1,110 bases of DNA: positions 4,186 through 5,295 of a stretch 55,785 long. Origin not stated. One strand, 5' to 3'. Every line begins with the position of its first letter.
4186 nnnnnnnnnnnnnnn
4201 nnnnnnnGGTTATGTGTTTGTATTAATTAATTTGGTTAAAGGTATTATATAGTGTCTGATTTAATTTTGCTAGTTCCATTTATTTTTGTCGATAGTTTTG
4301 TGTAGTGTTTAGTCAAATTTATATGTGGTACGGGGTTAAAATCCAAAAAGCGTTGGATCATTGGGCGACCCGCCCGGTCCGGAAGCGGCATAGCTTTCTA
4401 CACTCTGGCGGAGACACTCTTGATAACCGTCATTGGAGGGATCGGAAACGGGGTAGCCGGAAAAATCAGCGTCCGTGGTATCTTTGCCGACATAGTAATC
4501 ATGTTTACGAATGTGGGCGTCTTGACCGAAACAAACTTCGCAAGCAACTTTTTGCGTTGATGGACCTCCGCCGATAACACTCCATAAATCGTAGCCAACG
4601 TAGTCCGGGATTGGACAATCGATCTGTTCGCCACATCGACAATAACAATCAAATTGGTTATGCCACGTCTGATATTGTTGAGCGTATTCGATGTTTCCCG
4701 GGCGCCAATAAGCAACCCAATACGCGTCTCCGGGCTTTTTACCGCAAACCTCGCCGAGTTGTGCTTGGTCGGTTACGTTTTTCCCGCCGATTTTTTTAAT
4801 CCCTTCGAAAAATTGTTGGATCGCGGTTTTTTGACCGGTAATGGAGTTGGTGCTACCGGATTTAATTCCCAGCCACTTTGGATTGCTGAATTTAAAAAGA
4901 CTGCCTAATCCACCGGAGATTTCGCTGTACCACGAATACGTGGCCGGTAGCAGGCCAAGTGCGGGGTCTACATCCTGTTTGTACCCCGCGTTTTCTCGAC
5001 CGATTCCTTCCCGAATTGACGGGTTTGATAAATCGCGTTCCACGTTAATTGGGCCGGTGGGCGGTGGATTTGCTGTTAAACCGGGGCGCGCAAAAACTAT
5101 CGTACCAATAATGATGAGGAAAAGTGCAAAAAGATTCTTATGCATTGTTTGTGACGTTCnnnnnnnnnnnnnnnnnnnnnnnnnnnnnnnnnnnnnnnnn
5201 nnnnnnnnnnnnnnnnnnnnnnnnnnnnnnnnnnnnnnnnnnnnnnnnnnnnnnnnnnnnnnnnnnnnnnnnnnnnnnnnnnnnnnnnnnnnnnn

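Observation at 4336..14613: Internally duplicated operon of paralogous secreted proteins: candidate undescribed cell-surface / host-interaction system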

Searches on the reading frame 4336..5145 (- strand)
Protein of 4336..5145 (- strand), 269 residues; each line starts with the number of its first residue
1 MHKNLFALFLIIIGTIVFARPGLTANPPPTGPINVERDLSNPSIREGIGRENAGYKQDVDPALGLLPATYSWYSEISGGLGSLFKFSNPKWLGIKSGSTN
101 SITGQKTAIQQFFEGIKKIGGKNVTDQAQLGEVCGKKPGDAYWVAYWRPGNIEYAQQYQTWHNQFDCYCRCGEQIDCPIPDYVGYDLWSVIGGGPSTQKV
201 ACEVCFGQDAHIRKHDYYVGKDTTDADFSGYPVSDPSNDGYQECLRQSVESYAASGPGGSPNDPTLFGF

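Call 4: search_protein_families(library=pfam, proteins=[window:4336-5145:-], max_evalue=1)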
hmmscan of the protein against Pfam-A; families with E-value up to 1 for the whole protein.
window:4336-5145:- (269 aa): 0 families

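Call 9: search_protein_families(library=ncbifam, proteins=[window:4336-5145:-], max_evalue=0.1)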
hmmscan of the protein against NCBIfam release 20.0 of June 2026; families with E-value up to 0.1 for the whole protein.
window:4336-5145:- (269 aa): 0 families

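Call 16: find_homologous_proteins(query=window:4336-5145:-, max_evalue=0.001)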
Query window:4336-5145:- (269 aa): 40 proteins with E <= 0.001 among 476 candidates.
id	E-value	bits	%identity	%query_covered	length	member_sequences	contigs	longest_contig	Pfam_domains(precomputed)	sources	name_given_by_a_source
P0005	4.8e-188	642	100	100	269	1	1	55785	-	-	-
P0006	2.0e-138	479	78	94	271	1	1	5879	-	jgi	-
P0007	2.6e-96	341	55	97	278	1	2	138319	-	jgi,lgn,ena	-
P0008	7.1e-96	339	59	96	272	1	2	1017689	-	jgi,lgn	-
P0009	1.3e-95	338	55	99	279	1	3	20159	-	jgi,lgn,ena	-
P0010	1.0e-93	332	59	95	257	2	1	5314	-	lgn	-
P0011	2.1e-91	325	56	97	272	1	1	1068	-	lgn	-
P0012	2.6e-89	318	53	98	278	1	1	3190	-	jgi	jgi:hypothetical protein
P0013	2.4e-85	305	55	89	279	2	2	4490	-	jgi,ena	-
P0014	2.9e-80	288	56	84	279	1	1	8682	-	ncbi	-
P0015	1.4e-78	283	64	70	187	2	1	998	-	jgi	jgi:hypothetical protein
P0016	1.1e-74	270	51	89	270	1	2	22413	-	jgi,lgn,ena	jgi:hypothetical protein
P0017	3.4e-73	265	48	93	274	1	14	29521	-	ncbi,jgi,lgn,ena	jgi:hypothetical protein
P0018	3.6e-65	239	50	89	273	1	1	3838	-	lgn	-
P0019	6.4e-61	225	48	89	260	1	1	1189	-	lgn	-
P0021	9.9e-56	208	47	86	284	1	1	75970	-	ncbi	-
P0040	1.3e-45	174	43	86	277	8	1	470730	-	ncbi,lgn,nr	ncbi:MAG: hypothetical protein K8Q97_02450 [Candidatus Andersenbacteria bacterium]|nr:hypothetical p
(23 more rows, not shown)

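Call 17: find_encoding_contigs(protein=P0008, flank=10000, max_places=2)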
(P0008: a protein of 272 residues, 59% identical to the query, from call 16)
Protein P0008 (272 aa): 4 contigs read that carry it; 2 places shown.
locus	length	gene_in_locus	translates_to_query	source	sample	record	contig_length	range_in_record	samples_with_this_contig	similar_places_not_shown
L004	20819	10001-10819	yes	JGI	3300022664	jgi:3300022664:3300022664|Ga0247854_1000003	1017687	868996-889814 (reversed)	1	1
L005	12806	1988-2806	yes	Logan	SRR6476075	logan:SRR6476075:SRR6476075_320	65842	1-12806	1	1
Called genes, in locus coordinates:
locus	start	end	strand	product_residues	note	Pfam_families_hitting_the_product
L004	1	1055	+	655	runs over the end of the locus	PF00050:Kazal_1, PF07648:Kazal_2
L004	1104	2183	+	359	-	-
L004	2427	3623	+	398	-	-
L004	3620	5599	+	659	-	PF00050:Kazal_1, PF07648:Kazal_2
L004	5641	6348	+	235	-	-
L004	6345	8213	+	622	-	PF00050:Kazal_1, PF07648:Kazal_2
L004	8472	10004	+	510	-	PF07648:Kazal_2 (weak)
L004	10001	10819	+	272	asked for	-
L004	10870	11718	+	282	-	-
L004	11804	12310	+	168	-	-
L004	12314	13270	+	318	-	-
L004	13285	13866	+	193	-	-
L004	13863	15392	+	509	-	-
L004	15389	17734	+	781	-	-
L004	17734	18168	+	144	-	-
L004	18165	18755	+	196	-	-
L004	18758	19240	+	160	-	PF12666:PrgI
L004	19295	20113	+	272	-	PF26593:TraC-like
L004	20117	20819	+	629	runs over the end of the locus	PF12846:AAA_10 (faint), PF19044:P-loop_TraG, PF01935:DUF87 (weak)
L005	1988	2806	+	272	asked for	-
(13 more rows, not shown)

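Call 18: find_encoding_contigs(protein=P0040, flank=10000, max_places=2)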
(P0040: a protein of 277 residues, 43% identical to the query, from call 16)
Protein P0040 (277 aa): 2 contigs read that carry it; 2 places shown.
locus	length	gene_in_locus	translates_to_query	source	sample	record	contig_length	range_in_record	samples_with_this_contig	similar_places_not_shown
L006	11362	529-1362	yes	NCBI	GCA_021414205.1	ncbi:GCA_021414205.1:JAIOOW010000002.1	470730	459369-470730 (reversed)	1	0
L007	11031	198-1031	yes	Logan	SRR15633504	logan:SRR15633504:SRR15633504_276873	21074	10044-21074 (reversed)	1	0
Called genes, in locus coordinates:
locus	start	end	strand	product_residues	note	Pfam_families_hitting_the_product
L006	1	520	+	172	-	?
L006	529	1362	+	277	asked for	-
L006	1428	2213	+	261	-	-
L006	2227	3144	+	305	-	PF00892:EamA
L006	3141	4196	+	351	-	PF02449:Glyco_hydro_42 (faint)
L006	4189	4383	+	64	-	-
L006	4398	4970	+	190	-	PF13489:Methyltransf_23 (weak), PF13847:Methyltransf_31, PF08241:Methyltransf_11, PF08242:Methyltransf_12, PF13649:Methyltransf_25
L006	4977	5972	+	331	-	PF00578:AhpC-TSA (weak), PF08534:Redoxin, PF17991:Thioredoxin_10 (weak)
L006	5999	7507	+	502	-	PF02789:Peptidase_M17_N (weak), PF00883:Peptidase_M17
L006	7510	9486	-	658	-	PF00270:DEAD (faint), PF04851:ResIII, PF17757:UvrB_inter, PF27431:UvrB_3rd, PF00271:Helicase_C, PF12344:UvrB, PF02151:UVR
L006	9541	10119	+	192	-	PF01330:RuvA_N, PF00633:HHH (faint), PF14520:HHH_5, PF21176:RecR_HhH (faint), PF07499:RuvA_C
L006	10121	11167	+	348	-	PF02388:FemAB, PF13480:Acetyltransf_6, PF02388:FemAB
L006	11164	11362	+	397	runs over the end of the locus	PF08245:Mur_ligase_M, PF02875:Mur_ligase_C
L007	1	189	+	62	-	?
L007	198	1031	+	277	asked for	-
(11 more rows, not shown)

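Call 19: find_encoding_contigs(protein=P0021, flank=10000, max_places=2)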
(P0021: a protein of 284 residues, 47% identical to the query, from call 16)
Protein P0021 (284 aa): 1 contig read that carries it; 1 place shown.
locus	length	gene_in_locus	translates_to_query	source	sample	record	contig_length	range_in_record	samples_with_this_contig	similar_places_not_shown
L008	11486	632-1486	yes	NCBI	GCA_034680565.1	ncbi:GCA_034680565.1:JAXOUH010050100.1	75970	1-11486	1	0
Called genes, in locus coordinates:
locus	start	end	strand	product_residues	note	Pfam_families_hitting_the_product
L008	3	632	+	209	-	?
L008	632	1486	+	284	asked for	-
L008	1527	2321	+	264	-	-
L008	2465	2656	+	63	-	-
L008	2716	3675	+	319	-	PF17996:CE2_N (faint)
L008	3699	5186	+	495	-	PF02789:Peptidase_M17_N (weak), PF00883:Peptidase_M17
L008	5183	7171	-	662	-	PF00270:DEAD (faint), PF04851:ResIII, PF17757:UvrB_inter, PF27431:UvrB_3rd, PF00271:Helicase_C, PF12344:UvrB, PF02151:UVR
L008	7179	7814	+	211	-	PF01330:RuvA_N, PF14520:HHH_5, PF21176:RecR_HhH (faint), PF07499:RuvA_C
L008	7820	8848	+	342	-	PF02388:FemAB, PF13480:Acetyltransf_6, PF02388:FemAB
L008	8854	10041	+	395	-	PF08245:Mur_ligase_M, PF02875:Mur_ligase_C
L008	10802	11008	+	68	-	-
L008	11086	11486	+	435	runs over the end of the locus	PF01546:Peptidase_M20, PF07687:M20_dimer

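Call 25: find_related_loci(query=A1, collection=genome_contigs, flank=10000)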
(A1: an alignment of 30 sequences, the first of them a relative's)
Query A1 (269 aa) in genome_contigs; peptide patterns used: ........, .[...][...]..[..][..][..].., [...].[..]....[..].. (x = any residue, [..] = any of these).
38 stretches matched a pattern; 19 encode a relative of the query (tblastn E <= 1e-3); 18 distinct loci.
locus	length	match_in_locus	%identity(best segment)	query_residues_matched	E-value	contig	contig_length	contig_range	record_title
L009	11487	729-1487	48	9-259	2e-74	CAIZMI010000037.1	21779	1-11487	uncultured bacterium isolate Loc090907-8-6m_bin-405 genome assembly, contig: bin-405:37/64, whole genome shotgun sequenc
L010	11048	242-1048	43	7-268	1e-60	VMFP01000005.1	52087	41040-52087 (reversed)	MAG: Parcubacteria group bacterium Gr01-1014_38 G01um101438_scaffold_193, whole genome shotgun sequence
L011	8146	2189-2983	42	3-260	7e-59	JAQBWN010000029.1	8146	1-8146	MAG: bacterium isolate casp150-mb.232 NODE_22033_length_8146_cov_0.070834, whole genome shotgun sequence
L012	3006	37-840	41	5-260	3e-57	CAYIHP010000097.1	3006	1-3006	MAG TPA_asm: uncultured Candidatus Saccharibacteria bacterium isolate ERP119705_co21_154 genome assembly, contig: NODE_5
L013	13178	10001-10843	42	1-269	2e-56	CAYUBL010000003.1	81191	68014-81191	MAG TPA_asm: uncultured Candidatus Saccharibacteria bacterium isolate SRP170004_co1_552 genome assembly, contig: NODE_33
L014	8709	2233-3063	40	8-269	5e-56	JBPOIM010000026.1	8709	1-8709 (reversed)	MAG: Candidatus Anderseniibacteriota bacterium isolate MAG_1567 c_000000551343, whole genome shotgun sequence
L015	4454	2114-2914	41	4-259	4e-54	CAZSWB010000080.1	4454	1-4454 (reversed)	MAG TPA_asm: uncultured Candidatus Saccharibacteria bacterium isolate SRP319275_co1_141 genome assembly, contig: NODE_29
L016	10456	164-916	41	30-269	8e-53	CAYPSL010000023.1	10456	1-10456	MAG TPA_asm: uncultured Candidatus Saccharibacteria bacterium isolate binchicken_co105_409 genome assembly, contig: NODE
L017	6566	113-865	42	30-269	8e-53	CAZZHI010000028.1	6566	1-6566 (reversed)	MAG TPA_asm: uncultured Candidatus Saccharibacteria bacterium isolate SRP286056_co1_201 genome assembly, contig: NODE_16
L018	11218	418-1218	40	1-261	1e-52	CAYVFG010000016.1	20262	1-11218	MAG TPA_asm: uncultured Candidatus Saccharibacteria bacterium isolate SRP193066_co1_226 genome assembly, contig: NODE_26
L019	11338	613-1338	43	30-261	2e-52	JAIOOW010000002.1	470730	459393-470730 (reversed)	MAG: Candidatus Andersenbacteria bacterium isolate LakeFargette_0920_ALND_MAG_45_23 LacPavin_0920_ALND_scaffold_272472,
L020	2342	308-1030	43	31-261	4e-52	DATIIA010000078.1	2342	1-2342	MAG TPA_asm: Candidatus Andersenbacteria bacterium isolate SMAG_U15652 k141_505522, whole genome shotgun sequence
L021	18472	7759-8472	41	31-264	1e-44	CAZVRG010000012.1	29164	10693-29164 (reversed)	MAG TPA_asm: uncultured Candidatus Saccharibacteria bacterium isolate SRP178908_co1_39 genome assembly, contig: NODE_919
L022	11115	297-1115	41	1-263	1e-55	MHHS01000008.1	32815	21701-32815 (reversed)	MAG: Candidatus Andersenbacteria bacterium RIFCSPHIGHO2_12_FULL_45_11b rifcsphigho2_12_scaffold_1561, whole genome shotg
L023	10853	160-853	51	30-269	9e-34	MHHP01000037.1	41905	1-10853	MAG: Candidatus Andersenbacteria bacterium RIFCSPHIGHO2_02_FULL_45_11 rifcsphigho2_02_scaffold_8758, whole genome shotgu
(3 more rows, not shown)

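Call 38: predict_structure(alignment_id=A1)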
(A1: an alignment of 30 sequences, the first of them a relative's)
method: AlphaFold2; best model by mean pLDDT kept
length: 269 residues; sequences in the alignment: 30
mean_pLDDT: 60.3   pTM: 0.49
mean pLDDT of the five models: 60.3, 58.0, 55.7, 54.9, 51.0
residues with pLDDT >= 90: 27; 70-90: 80; 50-70: 43; < 50: 119
segments of 3 or more residues with pLDDT < 50: 23-34, 44-118, 120-126, 150-159, 249-261
pLDDT, mean of each block of 10 residues (from residue 1): 78 76 47 53 40 41 37 35 36 33 31 42 51 78 71 42 78 92 92 92 81 70 88 87 67 39 49
secondary structure, 60 per line:
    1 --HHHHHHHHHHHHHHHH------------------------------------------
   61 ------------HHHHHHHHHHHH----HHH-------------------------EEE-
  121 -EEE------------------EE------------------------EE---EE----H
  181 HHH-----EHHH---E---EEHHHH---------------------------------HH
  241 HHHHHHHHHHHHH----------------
elements in order: H3-18 H73-84 E117-119 E122-124 H180-183 H202-205 H239-253

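Call 43: fold_search(model_id=the predicted structure, library=pdb)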
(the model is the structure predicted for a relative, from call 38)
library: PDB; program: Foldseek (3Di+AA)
matches with E <= 10: 1; with E <= 0.001: 0
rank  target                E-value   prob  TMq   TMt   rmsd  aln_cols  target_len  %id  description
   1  8snb_9A               6.8e+00  0.00  0.07  0.09  46.3       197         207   15  atomic model of sea urchin sperm doublet microtubule (48-nm periodicity) (released 2023-06-28)

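Call 59: find_related_loci(query=A1, collection=metagenome_contigs, flank=10000)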
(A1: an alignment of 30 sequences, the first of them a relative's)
Query A1 (269 aa) in metagenome_contigs; peptide patterns used: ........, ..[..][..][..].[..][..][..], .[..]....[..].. (x = any residue, [..] = any of these).
173 stretches matched a pattern; 14 encode a relative of the query (tblastn E <= 1e-3); 14 distinct loci.
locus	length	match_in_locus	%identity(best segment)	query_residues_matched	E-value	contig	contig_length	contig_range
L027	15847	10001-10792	55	5-269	5e-98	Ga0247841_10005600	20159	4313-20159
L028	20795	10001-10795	55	8-269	6e-97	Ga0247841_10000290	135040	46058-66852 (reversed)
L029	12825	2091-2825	55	30-269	3e-87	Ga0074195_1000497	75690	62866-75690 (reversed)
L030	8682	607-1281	56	28-252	4e-79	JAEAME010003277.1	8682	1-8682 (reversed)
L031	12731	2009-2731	51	30-269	2e-76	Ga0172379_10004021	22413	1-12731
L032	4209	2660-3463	41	5-260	2e-57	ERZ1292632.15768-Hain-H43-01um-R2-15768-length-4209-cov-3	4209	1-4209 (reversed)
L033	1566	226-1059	40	1-269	2e-58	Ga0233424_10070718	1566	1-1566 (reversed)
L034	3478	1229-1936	46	31-259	1e-55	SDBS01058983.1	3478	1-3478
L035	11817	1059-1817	43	30-269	1e-52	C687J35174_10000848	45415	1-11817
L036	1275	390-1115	43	30-261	2e-54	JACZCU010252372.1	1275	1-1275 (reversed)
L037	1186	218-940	43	31-257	2e-50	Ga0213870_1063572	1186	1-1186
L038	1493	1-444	52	122-269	2e-42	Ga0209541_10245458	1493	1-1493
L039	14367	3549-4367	41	1-263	6e-56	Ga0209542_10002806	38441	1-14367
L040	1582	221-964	33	30-260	3e-32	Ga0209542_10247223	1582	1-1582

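Call 73: search_protein_families(library=phrogs, proteins=[window:4336-5145:-], max_evalue=0.01)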
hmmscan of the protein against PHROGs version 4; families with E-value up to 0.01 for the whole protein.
window:4336-5145:- (269 aa): 0 families

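Call 74: search_protein_families(library=padloc, proteins=[window:4336-5145:-], max_evalue=0.01)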
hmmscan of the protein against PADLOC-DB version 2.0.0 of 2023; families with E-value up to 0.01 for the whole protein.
window:4336-5145:- (269 aa): 0 families

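Call 80: search_protein_families(library=pfam, proteins=[L004:13285-13866:+, L004:13863-15392:+, L004:15389-17734:+, L004:17734-18168:+, L004:18165-18755:+, L004:18758-19240:+, L004:19295-20113:+, L004:20117-20818:+, L029:12349-12825:+, L031:7847-10111:+], max_evalue=0.1)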
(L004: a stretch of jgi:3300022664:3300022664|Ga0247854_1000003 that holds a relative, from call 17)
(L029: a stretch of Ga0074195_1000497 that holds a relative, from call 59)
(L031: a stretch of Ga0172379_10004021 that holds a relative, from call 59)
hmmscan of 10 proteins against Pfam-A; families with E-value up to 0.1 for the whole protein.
L004:13285-13866:+ (193 aa): 0 families

L004:13863-15392:+ (509 aa): 1 family
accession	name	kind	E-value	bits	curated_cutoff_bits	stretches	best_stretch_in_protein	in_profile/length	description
PF11596.13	DUF3246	-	0.074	12.9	27.8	0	431-508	137-210/243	Protein of unknown function (DUF3246)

L004:15389-17734:+ (781 aa): 1 family
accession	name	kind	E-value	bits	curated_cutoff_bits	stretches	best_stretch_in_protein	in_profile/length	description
PF20642.2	TAF1C_HB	-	0.0061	17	24.8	1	580-642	112-171/208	TAF1C, helical bundle domain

L004:17734-18168:+ (144 aa): 0 families

L004:18165-18755:+ (196 aa): 1 family
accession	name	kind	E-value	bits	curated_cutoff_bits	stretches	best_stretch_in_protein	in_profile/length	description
PF19229.4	DUF5882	-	0.011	16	25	1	38-82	4-46/198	Family of unknown function (DUF5882)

L004:18758-19240:+ (160 aa): 5 families
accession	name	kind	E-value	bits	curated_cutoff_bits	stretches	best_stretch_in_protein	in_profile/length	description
PF12666.12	PrgI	-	2.2e-09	38.2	27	1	12-90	8-89/91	PrgI family protein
PF12648.12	TcpE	-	0.0042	18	29.9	1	20-88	23-92/100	TcpE family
PF10112.14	Halogen_Hydrol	-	0.017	15.5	29.8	0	50-112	4-62/191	5-bromo-4-chloroindolyl phosphate hydrolysis protein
PF09842.14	DUF2069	-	0.042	14.4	23.3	1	31-94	10-75/104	Predicted membrane protein (DUF2069)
PF23494.1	bPH_10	-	0.059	13.2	27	1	23-130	7-113/151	YqeB-like bacterial PH domain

L004:19295-20113:+ (272 aa): 1 family
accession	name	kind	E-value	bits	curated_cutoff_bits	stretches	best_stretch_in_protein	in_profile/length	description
PF11130.14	TraC_F_IV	-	3.4e-05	23.5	28.1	1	31-228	18-191/375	TraC protein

L004:20117-20818:+ (234 aa): 3 families
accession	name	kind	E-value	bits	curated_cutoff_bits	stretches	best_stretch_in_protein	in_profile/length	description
PF11130.14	TraC_F_IV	-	3.1e-05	23.6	28.1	1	109-205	277-373/375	TraC protein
PF03135.19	CagE_TrbE_VirB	-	0.00013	22.4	21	1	70-204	74-196/204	CagE, TrbE, VirB family, component of type IV transporter system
PF17805.7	AsnC_trans_reg2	-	0.05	14.2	27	0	154-181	44-71/86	AsnC-like ligand binding domain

L029:12349-12825:+ (159 aa): 0 families

L031:7847-10111:+ (754 aa): 1 family
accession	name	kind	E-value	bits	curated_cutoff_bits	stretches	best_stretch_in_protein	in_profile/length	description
PF04610.19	TrbL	-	1.7e-05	25.1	25.9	1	333-427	88-182/215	TrbL/VirB6 plasmid conjugal transfer protein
